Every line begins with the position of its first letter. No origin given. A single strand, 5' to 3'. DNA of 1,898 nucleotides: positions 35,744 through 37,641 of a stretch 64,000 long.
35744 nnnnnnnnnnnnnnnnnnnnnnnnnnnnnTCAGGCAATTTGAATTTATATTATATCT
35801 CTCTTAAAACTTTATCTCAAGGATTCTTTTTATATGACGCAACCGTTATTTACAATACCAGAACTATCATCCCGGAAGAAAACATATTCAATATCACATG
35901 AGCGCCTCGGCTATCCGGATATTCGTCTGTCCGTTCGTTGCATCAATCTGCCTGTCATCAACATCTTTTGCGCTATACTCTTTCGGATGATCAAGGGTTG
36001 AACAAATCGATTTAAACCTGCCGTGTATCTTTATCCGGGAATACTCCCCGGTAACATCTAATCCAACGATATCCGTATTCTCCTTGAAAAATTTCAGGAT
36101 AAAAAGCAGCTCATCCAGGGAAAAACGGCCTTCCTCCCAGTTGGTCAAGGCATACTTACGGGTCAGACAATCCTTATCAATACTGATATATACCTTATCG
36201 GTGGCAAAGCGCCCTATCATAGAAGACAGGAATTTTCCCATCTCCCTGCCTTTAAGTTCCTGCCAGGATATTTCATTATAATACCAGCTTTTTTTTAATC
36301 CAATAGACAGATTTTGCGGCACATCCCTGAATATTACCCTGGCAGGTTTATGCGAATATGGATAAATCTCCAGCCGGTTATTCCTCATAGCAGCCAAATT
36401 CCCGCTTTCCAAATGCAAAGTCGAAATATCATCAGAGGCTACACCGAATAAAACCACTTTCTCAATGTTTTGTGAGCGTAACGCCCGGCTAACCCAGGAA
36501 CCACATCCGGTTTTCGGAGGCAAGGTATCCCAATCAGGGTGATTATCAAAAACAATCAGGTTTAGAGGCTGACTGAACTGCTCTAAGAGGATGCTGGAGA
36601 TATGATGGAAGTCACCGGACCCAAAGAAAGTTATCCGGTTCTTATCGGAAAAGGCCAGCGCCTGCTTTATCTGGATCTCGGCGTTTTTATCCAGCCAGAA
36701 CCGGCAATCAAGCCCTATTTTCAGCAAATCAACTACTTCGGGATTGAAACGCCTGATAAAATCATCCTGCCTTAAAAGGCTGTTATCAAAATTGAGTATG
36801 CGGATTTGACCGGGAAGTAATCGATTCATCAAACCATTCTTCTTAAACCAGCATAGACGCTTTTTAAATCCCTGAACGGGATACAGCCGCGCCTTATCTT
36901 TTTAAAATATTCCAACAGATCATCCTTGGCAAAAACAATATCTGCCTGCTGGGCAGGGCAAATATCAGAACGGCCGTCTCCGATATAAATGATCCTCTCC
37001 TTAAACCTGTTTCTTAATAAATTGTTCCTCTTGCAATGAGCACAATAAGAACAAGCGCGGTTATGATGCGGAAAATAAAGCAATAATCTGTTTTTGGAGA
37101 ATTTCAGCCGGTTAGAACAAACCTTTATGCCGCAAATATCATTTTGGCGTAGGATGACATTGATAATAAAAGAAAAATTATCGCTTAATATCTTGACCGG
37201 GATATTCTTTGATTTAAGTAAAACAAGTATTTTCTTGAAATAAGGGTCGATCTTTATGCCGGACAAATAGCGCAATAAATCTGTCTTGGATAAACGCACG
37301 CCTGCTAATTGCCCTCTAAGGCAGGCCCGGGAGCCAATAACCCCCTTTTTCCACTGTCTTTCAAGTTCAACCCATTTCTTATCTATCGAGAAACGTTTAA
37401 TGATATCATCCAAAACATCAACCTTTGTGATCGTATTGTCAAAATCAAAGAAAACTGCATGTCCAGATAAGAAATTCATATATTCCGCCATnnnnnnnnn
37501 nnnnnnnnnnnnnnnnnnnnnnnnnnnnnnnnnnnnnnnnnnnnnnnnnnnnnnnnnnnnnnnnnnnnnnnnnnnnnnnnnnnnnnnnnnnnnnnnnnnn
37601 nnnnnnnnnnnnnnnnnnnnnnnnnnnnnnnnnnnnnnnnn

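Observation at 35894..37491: Arginase-fold protein with shifted metal-binding motifs plus a Cys-cluster HAD phosphatase at the head of the KS operon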

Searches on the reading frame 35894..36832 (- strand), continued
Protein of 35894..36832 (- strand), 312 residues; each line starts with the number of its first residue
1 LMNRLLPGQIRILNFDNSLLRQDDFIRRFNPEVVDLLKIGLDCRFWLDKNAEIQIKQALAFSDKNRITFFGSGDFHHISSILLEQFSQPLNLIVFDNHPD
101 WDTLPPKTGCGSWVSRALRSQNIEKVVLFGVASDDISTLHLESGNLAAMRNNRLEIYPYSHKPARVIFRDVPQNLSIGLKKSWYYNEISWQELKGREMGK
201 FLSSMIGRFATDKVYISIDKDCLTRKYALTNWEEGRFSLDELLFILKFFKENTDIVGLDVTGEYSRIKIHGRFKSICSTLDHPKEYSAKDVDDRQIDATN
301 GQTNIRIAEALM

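Call 42: find_encoding_contigs(protein=P0172, flank=10000, max_places=2)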
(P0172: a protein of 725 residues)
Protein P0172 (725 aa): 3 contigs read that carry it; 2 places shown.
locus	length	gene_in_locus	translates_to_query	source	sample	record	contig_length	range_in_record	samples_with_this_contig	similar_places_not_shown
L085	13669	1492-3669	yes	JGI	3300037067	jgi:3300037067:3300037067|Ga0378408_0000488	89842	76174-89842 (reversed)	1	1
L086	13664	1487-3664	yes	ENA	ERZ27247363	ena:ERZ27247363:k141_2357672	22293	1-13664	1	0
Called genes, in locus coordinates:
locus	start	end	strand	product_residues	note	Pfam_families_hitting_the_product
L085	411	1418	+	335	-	PF01171:ATP_bind_3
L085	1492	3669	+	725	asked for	PF04339:FemAB_like, PF13480:Acetyltransf_6 (faint)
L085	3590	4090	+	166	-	PF00892:EamA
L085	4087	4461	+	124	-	PF00892:EamA (weak), PF05653:Mg_trans_NIPA (weak)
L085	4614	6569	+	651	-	PF02743:dCache_1, PF22673:MCP-like_PDC_1, PF00672:HAMP, PF07228:SpoIIE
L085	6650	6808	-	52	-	-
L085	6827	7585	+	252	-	PF05359:DUF748 (weak)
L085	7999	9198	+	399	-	PF00009:GTP_EFTU, PF03144:GTP_EFTU_D2, PF03143:GTP_EFTU_D3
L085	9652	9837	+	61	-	PF00584:SecE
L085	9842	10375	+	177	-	PF02357:NusG, PF00467:KOW (weak)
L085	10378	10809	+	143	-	PF03946:Ribosomal_L11_N, PF00298:Ribosomal_L11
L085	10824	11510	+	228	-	PF00687:Ribosomal_L1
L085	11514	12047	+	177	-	PF00466:Ribosomal_L10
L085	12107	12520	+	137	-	PF16320:Ribosomal_L12_N, PF00542:Ribosomal_L12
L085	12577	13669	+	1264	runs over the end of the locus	PF04563:RNA_pol_Rpb2_1, PF04561:RNA_pol_Rpb2_2, PF04565:RNA_pol_Rpb2_3, PF10385:RNA_pol_Rpb2_45, PF00562:RNA_pol_Rpb2_6, PF04560:RNA_pol_Rpb2_7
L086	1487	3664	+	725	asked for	PF04339:FemAB_like, PF13480:Acetyltransf_6 (faint)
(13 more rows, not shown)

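Call 43: find_encoding_contigs(protein=P0275, flank=10000, max_places=1)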
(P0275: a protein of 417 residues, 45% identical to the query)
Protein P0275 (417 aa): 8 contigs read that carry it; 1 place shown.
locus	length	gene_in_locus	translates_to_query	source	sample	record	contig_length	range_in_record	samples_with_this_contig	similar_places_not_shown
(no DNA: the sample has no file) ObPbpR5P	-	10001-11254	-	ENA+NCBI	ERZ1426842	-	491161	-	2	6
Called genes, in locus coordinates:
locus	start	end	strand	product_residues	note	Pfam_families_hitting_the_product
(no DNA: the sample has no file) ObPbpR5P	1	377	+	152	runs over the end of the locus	-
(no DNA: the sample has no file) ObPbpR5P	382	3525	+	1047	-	PF00873:ACR_tran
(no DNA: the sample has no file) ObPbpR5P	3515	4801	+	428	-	PF25973:BSH_CzcB, PF25893:HH_CzcB, PF25954:Beta-barrel_RND_2, PF25967:RND-MFP_C, PF25975:CzcB_C, PF25989:YknX_C (weak)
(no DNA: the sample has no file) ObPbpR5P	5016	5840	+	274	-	-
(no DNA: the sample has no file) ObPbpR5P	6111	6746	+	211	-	-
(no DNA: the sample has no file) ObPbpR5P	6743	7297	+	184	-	-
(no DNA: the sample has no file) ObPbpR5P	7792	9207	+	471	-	PF00202:Aminotran_3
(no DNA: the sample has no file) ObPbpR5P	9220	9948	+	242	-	PF06888:Put_Phosphatase (weak), PF12710:HAD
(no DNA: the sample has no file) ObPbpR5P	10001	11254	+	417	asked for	PF13480:Acetyltransf_6 (faint), PF04339:FemAB_like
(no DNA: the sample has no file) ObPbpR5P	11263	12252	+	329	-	-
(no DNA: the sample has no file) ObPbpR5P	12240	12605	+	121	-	PF00892:EamA (weak)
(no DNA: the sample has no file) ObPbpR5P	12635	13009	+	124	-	PF00892:EamA (weak)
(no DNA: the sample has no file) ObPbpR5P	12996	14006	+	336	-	PF01435:Peptidase_M48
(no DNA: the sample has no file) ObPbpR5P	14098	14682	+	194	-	PF03364:Polyketide_cyc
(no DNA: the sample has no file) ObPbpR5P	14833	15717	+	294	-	PF00561:Abhydrolase_1 (weak), PF12146:Hydrolase_4, PF12697:Abhydrolase_6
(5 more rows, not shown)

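Call 62: find_encoding_contigs(protein=P0274, flank=8000, max_places=1)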
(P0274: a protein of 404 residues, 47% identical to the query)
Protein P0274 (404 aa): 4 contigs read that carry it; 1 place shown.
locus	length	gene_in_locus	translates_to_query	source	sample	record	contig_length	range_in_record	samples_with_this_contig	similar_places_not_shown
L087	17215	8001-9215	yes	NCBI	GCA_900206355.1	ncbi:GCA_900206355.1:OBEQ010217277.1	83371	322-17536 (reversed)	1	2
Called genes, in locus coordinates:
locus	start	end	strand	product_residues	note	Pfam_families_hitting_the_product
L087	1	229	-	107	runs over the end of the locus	-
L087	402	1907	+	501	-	PF10082:BBP2_2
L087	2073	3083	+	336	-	PF01210:NAD_Gly3P_dh_N, PF03807:F420_oxidored (weak), PF07479:NAD_Gly3P_dh_C, PF20618:GPD_NAD_C_bact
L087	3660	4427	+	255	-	PF00657:Lipase_GDSL, PF13472:Lipase_GDSL_2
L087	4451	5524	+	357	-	PF02743:dCache_1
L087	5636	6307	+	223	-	PF00072:Response_reg, PF00486:Trans_reg_C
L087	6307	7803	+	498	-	PF00672:HAMP (faint), PF00512:HisKA, PF02518:HATPase_c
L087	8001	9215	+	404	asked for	PF04339:FemAB_like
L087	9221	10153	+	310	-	PF00491:Arginase (weak)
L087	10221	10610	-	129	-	-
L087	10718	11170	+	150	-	PF07238:PilZ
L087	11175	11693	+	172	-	PF01661:Macro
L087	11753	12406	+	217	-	-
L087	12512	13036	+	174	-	PF00578:AhpC-TSA, PF08534:Redoxin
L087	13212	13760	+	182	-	-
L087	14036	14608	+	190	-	-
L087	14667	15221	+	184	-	PF04366:Ysc84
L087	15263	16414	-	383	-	PF00487:FA_desaturase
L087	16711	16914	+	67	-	PF00313:CSD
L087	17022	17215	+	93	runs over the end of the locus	PF02583:Trns_repr_metal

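Call 63: find_encoding_contigs(protein=P0288, flank=8000, max_places=1)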
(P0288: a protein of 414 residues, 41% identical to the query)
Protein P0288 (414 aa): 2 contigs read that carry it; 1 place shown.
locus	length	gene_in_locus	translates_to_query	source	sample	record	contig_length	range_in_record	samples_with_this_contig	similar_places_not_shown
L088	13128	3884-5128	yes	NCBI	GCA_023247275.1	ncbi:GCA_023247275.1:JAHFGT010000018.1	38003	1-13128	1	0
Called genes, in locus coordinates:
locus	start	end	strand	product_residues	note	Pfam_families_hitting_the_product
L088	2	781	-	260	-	?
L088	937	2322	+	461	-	PF00202:Aminotran_3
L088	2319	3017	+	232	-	PF12710:HAD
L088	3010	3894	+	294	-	PF12146:Hydrolase_4, PF00561:Abhydrolase_1 (faint), PF12697:Abhydrolase_6, PF00326:Peptidase_S9 (faint)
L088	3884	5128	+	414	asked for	PF04339:FemAB_like, PF13480:Acetyltransf_6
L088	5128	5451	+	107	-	-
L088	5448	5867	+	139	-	PF00892:EamA (weak)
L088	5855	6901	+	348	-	PF03405:FA_desaturase_2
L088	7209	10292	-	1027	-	PF03422:CBM_6, PF16841:CBM60 (faint), PF13287:Fn3_assoc, PF13290:CHB_HEX_C_1, PF03422:CBM_6 (weak), PF22680:Glyco_hydro_123_N_2 (weak), PF13320:GH123_cat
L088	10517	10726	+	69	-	PF06348:DUF1059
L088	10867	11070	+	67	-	PF00313:CSD, PF08206:OB_RNB (weak)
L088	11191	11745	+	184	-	PF00989:PAS, PF13188:PAS_8 (faint), PF08448:PAS_4 (weak), PF13426:PAS_9 (weak)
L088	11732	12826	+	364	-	PF03405:FA_desaturase_2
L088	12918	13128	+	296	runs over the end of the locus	PF11924:IAT_beta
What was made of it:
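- One related module (L088) lacks ARG altogether (call 63).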

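Call 68: find_encoding_contigs(protein=P0187, flank=8000, max_places=1)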
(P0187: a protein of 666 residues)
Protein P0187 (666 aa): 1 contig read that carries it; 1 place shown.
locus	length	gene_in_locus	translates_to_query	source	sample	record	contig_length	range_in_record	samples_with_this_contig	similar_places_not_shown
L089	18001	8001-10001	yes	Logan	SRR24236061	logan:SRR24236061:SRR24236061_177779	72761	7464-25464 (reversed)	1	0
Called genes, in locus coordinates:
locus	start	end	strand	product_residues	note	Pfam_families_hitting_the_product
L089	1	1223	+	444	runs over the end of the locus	PF02450:LCAT (weak)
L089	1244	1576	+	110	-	PF28289:BV97_02767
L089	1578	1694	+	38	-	-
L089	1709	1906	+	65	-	PF02694:UPF0060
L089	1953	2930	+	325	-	PF17761:DUF1016_N, PF00565:SNase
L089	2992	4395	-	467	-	PF00202:Aminotran_3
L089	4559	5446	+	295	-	PF00756:Esterase (weak), PF00561:Abhydrolase_1, PF12146:Hydrolase_4, PF12697:Abhydrolase_6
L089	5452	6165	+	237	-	PF06888:Put_Phosphatase, PF12710:HAD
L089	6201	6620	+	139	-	PF00892:EamA, PF10639:TMEM234 (weak)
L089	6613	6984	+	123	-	PF00892:EamA, PF10639:TMEM234 (weak)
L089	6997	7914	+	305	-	PF00487:FA_desaturase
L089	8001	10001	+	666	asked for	PF13480:Acetyltransf_6 (faint)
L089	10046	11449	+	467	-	PF00330:Aconitase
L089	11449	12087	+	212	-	PF00694:Aconitase_C, PF27512:LeuD (faint), PF27434:LeuD_C (weak)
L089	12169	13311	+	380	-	PF13433:Peripla_BP_5, PF13458:Peripla_BP_6, PF01094:ANF_receptor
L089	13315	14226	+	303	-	PF02653:BPD_transp_2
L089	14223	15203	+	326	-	PF02653:BPD_transp_2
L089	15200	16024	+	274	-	PF00005:ABC_tran, PF13304:AAA_21 (faint), PF12399:BCA_ABC_TP_C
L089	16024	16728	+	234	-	PF00005:ABC_tran, PF13304:AAA_21 (faint)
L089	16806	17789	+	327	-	PF00480:ROK, PF01869:BcrAD_BadFG (faint)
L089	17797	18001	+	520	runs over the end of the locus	PF02541:Ppx-GppA, PF01966:HD, PF21447:Ppx-GppA_III, PF24391:HD-CE (faint)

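Call 69: find_encoding_contigs(protein=P0227, flank=8000, max_places=1)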
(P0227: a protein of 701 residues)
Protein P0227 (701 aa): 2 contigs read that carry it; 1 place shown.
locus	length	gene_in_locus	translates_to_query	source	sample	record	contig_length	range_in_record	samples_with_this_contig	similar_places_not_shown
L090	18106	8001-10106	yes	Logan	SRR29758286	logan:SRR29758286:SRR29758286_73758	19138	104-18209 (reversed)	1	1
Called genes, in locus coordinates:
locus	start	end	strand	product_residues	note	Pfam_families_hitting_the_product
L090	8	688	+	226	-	PF00072:Response_reg, PF00486:Trans_reg_C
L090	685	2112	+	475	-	PF00512:HisKA, PF02518:HATPase_c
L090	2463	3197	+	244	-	PF00702:Hydrolase (weak), PF06888:Put_Phosphatase, PF12710:HAD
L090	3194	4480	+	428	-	PF01546:Peptidase_M20, PF07687:M20_dimer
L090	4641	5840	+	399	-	PF00202:Aminotran_3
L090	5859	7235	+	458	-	PF00501:AMP-binding, PF14535:AMP-binding_C_2 (weak)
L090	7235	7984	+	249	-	PF00657:Lipase_GDSL (weak), PF13472:Lipase_GDSL_2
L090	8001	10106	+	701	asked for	PF04339:FemAB_like, PF13480:Acetyltransf_6 (weak), PF00491:Arginase (weak)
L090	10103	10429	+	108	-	PF00892:EamA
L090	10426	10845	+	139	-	-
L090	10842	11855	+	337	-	PF03537:Glyco_hydro_114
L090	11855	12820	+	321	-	-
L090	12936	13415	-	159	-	PF04239:DUF421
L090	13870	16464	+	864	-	PF02837:Glyco_hydro_2_N, PF22666:Glyco_hydro_2_N2, PF00703:Glyco_hydro_2, PF02836:Glyco_hydro_2_C, PF18565:Glyco_hydro2_C5 (weak), PF00754:F5_F8_type_C, PF22633:F5_F8_type_C_2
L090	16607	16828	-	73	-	-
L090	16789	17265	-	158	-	-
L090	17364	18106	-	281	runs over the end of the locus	?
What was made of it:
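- Two also have PF06888 HAD and AT3 genes nearby (calls 42, 68, 69).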

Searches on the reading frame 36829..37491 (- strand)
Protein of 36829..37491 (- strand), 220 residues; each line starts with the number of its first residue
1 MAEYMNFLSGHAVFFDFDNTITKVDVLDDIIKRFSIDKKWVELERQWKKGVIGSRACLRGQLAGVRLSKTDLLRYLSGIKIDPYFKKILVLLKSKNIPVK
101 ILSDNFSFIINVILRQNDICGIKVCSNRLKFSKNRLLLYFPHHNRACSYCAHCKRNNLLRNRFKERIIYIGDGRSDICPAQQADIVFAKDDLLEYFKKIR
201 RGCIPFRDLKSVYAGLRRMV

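Call 3: search_protein_families(library=pfam, proteins=[window:36829-37491:-], max_evalue=1)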
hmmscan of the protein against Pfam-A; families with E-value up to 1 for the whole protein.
window:36829-37491:- (220 aa): 7 families
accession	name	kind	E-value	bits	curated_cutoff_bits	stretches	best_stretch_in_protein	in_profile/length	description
PF06888.18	Put_Phosphatase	-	1.1e-18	68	27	1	13-188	3-196/234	Putative Phosphatase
PF12710.13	HAD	-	1.7e-08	35.6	27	1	13-178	1-186/189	haloacid dehalogenase-like hydrolase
PF00702.32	Hydrolase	-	2.3e-06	28.6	26.4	1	12-184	3-191/191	haloacid dehalogenase-like hydrolase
PF05822.18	UMPH-1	-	0.00011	22.2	23.7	1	84-142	94-154/246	Pyrimidine 5'-nucleotidase (UMPH-1)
PF13419.12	HAD_2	-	0.015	15.9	23.8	0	164-187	152-175/178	Haloacid dehalogenase-like hydrolase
PF22516.1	PreP_C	-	0.074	13.1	27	1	44-110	96-162/173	PreP C-terminal domain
PF18121.7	TFA2_Winged_2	-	0.17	12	26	0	189-214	3-28/60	TFA2 Winged helix domain 2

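Call 4: search_protein_families(library=ncbifam, proteins=[window:36829-37491:-], max_evalue=1)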
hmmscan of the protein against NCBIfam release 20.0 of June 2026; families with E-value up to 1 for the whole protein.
window:36829-37491:- (220 aa): 10 families
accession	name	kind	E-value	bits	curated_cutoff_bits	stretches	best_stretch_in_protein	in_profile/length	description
TIGR01489.1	DKMTPPase-SF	subfamily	1.5e-33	116.5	81.55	1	12-190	3-188/188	MtnX-like HAD-IB family phosphatase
TIGR01488.1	HAD-SF-IB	subfamily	1.3e-22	80.6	45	1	12-182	1-176/177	HAD-IB family phosphatase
NF007103.0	PRK09552.1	equivalog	2.5e-18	66.6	292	1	12-218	5-214/220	2-hydroxy-3-keto-5-methylthiopentenyl-1-phosphate phosphatase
TIGR03333.1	salvage_mtnX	equivalog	1.5e-15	57.7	303.2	1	13-219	2-211/214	2-hydroxy-3-keto-5-methylthiopentenyl-1-phosphate phosphatase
TIGR00338.1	serB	equivalog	3.9e-10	39.7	144.15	1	9-188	13-192/219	phosphoserine phosphatase SerB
TIGR01544.1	HAD-SF-IE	hypoth_equivalog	0.018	14.2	256.95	1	91-176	138-229/283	HAD-IE family hydrolase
TIGR01490.1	HAD-SF-IB-hyp1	subfamily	0.024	14.8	98.3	1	12-49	1-37/202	HAD-IB family hydrolase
TIGR01662.1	HAD-SF-IIIA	subfamily_domain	0.024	14.7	44.6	1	12-43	2-37/141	HAD-IIIA family hydrolase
TIGR01549.1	HAD-SF-IA-v1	subfamily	0.057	13.8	23.3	0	12-33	1-22/149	HAD-IA family hydrolase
NF008350.0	PRK11133.1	equivalog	0.059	12.5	413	1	13-136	113-235/324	phosphoserine phosphatase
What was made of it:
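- On MtnX proper / SerB proper: TIGR03333 57.7 bits against 303.2; NF007103 66.6 against 292; TIGR00338 39.7 against 144 (call 4).
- Closest known: MtnX. Different: The SerB model also fails (39.7 against 144) (call 4).
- Checked: The HAD protein has FDFDNT (DxDxT) and passes TIGR01489 at 116.5 bits against a cut-off of 81.6 (call 4).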

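Call 15: search_solved_structures(query=window:36832-37491:-, max_evalue=0.01, show_alignments=3)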
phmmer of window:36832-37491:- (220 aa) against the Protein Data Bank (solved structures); distinct sequences matched with E-value up to 0.01: 8.
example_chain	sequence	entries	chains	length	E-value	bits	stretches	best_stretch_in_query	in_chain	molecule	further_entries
6q6j_A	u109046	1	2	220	6.7e-14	55.4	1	7-190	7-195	Phosphoserine phosphatase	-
6hyy_A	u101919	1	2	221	6.8e-14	55.3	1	7-190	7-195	Phosphoserine phosphatase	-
6hyj_A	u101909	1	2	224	7e-14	55.3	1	7-190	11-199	Phosphoserine phosphatase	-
1nnl_A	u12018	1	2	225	7e-14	55.3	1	7-190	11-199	L-3-phosphoserine phosphatase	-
1l8l_A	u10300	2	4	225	2.5e-13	53.5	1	7-190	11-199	L-3-phosphoserine phosphatase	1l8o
2fea_A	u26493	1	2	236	2.7e-11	46.8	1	13-212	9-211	2-hydroxy-3-keto-5-methylthiopentenyl-1-phosphate phosphatase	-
6iuy_A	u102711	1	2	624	0.0068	19.4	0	10-178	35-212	Glycerol-3-phosphate dehydrogenase [NAD(+)]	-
1f5s_A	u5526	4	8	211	0.0077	19.2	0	13-212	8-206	PHOSPHOSERINE PHOSPHATASE (PSP) | Phosphoserine Phosphatase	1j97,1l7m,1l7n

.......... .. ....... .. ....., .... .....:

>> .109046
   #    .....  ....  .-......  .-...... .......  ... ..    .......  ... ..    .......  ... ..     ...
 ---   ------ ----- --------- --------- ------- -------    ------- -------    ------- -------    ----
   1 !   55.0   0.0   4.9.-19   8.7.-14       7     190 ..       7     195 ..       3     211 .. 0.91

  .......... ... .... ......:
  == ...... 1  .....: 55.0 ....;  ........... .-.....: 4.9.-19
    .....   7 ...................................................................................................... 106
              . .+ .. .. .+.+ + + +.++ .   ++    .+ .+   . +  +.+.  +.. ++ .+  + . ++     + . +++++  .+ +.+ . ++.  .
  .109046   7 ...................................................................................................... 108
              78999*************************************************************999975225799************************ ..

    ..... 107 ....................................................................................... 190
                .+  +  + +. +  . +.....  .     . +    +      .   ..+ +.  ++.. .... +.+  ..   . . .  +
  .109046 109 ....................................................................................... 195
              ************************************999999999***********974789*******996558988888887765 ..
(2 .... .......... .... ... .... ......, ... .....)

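Call 67: list_cluster_members(proteins=[P0001, window:36832-37491:-, window:30719-31846:+, P0187, P0227])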
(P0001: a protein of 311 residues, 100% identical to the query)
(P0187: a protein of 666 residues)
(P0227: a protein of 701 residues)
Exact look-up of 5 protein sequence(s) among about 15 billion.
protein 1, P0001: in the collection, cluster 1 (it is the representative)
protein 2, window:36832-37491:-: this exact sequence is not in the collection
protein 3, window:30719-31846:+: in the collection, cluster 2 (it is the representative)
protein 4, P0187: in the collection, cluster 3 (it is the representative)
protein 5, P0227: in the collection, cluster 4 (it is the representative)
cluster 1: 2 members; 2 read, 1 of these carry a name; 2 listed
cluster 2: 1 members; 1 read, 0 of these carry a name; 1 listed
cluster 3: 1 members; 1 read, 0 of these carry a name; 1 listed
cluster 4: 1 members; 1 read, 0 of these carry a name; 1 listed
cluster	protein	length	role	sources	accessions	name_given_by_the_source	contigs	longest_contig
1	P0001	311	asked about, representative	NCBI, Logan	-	-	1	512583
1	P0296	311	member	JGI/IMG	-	arginase family enzyme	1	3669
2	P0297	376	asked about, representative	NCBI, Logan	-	-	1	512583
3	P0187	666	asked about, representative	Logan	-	-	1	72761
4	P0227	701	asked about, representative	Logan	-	-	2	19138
